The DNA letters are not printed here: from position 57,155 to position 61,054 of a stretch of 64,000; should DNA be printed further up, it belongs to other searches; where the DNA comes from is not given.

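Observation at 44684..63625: AT-rich, terminator-bounded five-gene operon of giant uncharacterisable proteins: candidate novel system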

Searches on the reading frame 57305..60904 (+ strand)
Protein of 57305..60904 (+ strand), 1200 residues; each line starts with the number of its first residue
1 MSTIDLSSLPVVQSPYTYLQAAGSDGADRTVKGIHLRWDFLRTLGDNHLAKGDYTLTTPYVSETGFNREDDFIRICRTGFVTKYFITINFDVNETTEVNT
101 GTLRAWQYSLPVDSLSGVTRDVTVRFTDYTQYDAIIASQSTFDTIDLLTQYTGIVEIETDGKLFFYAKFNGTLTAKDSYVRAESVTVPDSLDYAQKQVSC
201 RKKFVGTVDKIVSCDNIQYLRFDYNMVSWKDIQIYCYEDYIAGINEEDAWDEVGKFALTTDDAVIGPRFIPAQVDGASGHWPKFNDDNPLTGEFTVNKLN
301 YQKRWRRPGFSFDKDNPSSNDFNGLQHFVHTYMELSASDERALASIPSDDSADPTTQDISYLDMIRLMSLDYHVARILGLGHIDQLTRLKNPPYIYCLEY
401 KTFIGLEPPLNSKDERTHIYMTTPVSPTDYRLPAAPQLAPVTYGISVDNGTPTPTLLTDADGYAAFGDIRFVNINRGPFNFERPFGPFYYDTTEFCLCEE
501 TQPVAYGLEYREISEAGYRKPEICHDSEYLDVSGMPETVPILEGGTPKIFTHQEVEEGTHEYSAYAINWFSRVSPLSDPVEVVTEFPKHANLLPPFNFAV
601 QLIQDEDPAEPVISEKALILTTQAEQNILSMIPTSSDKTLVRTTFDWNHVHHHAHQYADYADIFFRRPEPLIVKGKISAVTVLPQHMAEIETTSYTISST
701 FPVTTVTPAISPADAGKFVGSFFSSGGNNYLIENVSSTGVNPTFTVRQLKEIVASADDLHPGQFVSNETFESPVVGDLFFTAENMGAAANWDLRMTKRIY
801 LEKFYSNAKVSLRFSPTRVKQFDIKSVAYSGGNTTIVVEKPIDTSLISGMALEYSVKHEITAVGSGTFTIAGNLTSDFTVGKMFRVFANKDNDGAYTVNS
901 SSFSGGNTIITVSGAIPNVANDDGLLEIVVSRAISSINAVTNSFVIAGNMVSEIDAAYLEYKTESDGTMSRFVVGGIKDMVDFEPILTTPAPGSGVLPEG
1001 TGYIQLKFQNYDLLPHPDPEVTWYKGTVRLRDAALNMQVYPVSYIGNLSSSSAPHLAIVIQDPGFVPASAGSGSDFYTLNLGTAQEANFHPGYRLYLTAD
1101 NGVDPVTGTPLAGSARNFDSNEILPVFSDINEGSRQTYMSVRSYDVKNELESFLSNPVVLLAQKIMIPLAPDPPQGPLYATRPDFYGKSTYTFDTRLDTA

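Call 85: predict_structure(alignment_id=A6)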
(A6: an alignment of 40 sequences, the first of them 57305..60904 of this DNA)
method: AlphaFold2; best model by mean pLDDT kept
length: 1200 residues; sequences in the alignment: 40
mean_pLDDT: 85.6   pTM: 0.64
mean pLDDT of the five models: 85.6, 81.7, 81.5, 80.9, 80.1
residues with pLDDT >= 90: 551; 70-90: 548; 50-70: 73; < 50: 28
segments of 3 or more residues with pLDDT < 50: 1177-1200
pLDDT, mean of each block of 10 residues (from residue 1): 81 93 88 93 91 88 80 93 91 76 90 91 93 89 86 92 92 85 91 88 79 93 89 94 91 93 90 77 83 88 92 92 93 91 82 78 92 94 76 89 87 90 91 91 82 77 84 90 83 86 89 83 81 85 81 89 92 91 81 86 84 77 86 73 90 82 89 94 91 87 84 89 91 86 92 68 64 93 90 89 91 80 92 91 73 93 93 92 91 91 94 89 91 88 92 91 77 89 84 68 92 89 93 89 87 86 83 78 91 90 86 74 78 84 87 89 76 52 41 38
secondary structure, 60 per line:
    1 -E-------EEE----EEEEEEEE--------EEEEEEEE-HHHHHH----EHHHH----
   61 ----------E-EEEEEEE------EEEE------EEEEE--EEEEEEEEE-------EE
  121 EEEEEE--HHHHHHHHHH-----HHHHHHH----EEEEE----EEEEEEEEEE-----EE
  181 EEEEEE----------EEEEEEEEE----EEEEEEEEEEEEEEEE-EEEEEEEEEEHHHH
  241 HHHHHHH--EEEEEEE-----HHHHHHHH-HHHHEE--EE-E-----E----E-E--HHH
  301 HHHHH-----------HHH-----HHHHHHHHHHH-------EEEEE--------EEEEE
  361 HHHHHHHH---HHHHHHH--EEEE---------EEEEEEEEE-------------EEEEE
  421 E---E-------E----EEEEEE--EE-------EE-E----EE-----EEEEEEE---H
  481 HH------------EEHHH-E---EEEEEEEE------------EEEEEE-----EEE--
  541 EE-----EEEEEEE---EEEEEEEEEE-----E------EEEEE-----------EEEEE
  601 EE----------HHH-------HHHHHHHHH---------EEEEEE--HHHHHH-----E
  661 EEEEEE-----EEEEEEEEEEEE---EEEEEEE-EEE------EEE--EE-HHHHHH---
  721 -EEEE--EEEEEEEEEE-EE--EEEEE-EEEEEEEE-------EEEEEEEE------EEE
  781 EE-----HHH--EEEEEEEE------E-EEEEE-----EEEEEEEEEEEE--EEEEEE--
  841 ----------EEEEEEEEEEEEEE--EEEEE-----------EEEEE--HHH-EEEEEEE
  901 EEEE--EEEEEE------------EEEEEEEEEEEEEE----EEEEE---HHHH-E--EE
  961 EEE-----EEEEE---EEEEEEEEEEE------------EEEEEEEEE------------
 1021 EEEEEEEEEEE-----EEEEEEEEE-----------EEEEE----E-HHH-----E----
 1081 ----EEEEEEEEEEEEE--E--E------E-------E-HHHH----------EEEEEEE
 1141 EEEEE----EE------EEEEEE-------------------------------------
elements in order (helices of 4 or more, strands of 3 or more residues): E10-12 E17-24 E33-40 H42-47 H53-56 E73-79 E86-89 E96-100 E103-111 E119-126 H129-138 H144-150 E155-159 E164-173 E179-186 E197-205 E210-225 E227-236 H237-247 E250-256 H262-269 H271-274 H298-305 H325-335 E343-347 E356-360 H361-368 H372-378 E381-384 E394-402 E416-421 E438-443 E470-476 E505-512 E525-530 E536-538 E548-554 E558-567 E580-584 E596-602 H623-631 E641-646 H649-654 E660-666 E672-683 E687-693 E695-697 E704-706 H712-717 E722-725 E728-737 E743-747 E749-756 E764-771 E778-782 E793-800 E809-813 E819-830 E833-838 E851-864 E867-871 E883-887 E894-904 E907-912 E925-938 E943-947 H951-954 E959-963 E969-973 E977-987 E1000-1008 E1021-1031 E1037-1045 E1057-1061 E1085-1097 H1120-1123 E1134-1145 E1158-1163
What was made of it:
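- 57305..62428 (+): g5 core, residues 1-1708: conserved giant always encoded directly after g4. The modelled N-terminal 1200 aa is mostly beta with FN3-like beta-sandwich domains. AF2 pLDDT 85.6 (call 85).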

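Call 110: fold_search(model_id=the predicted structure, library=viral)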
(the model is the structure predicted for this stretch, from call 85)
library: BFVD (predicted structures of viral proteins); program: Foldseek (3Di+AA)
matches with E <= 10: 1074; with E <= 0.001: 84
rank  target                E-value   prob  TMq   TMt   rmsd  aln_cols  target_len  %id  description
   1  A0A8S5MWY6            9.4e-10  0.93  0.07  0.07  38.6      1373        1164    8  Uncharacterized protein [Siphoviridae sp. cth2082]
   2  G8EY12                2.9e-07  0.54  0.07  0.07  56.3      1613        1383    9  Fibronectin type-III domain-containing protein [Synechococcus phage S-CAM8]
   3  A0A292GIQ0            5.8e-07  1.00  0.07  0.12  24.0       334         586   17  (no name in the UniProt tables at hand)
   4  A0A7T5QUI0            7.0e-07  0.60  0.09  0.08  57.9      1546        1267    9  (no name in the UniProt tables at hand)
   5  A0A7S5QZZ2            7.4e-07  0.57  0.07  0.06  29.1      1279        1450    8  (no name in the UniProt tables at hand)
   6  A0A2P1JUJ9            8.2e-07  0.82  0.08  0.11  36.9      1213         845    9  Fibronectin type-III domain-containing protein [Bacillus phage Anath]
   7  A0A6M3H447            1.2e-06  0.28  0.05  0.05  35.4      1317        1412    9  (no name in the UniProt tables at hand)
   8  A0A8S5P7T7            1.4e-06  0.72  0.08  0.11  38.9      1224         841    9  FN3 [Siphoviridae sp. ctmYS12]
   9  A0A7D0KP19            1.5e-06  1.00  0.08  0.10  29.8       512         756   11  (no name in the UniProt tables at hand)
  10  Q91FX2                2.0e-06  1.00  0.09  0.18  27.7       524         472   10  Uncharacterized protein 198R [Invertebrate iridescent virus 6]
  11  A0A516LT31            2.7e-06  0.77  0.08  0.09  37.4       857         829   10  (no name in the UniProt tables at hand)
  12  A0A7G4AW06            3.1e-06  0.89  0.08  0.09  50.5       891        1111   11  Minor tail protein [Streptomyces phage Coruscant]
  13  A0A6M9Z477            3.1e-06  0.75  0.08  0.12  37.1      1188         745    8  (no name in the UniProt tables at hand)
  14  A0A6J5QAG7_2          4.2e-06  0.63  0.09  0.11  47.9      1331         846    8  Tip attachment protein J [uncultured Caudovirales phage]
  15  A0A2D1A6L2            1.0e-05  0.44  0.07  0.07  49.7      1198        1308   10  Minor tail protein [Rhodococcus phage Trina]
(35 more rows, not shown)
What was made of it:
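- g5's FN3 arrays match phage tail proteins, tip attachment protein J and gp7-like proteins by Foldseek E-value (call 110).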
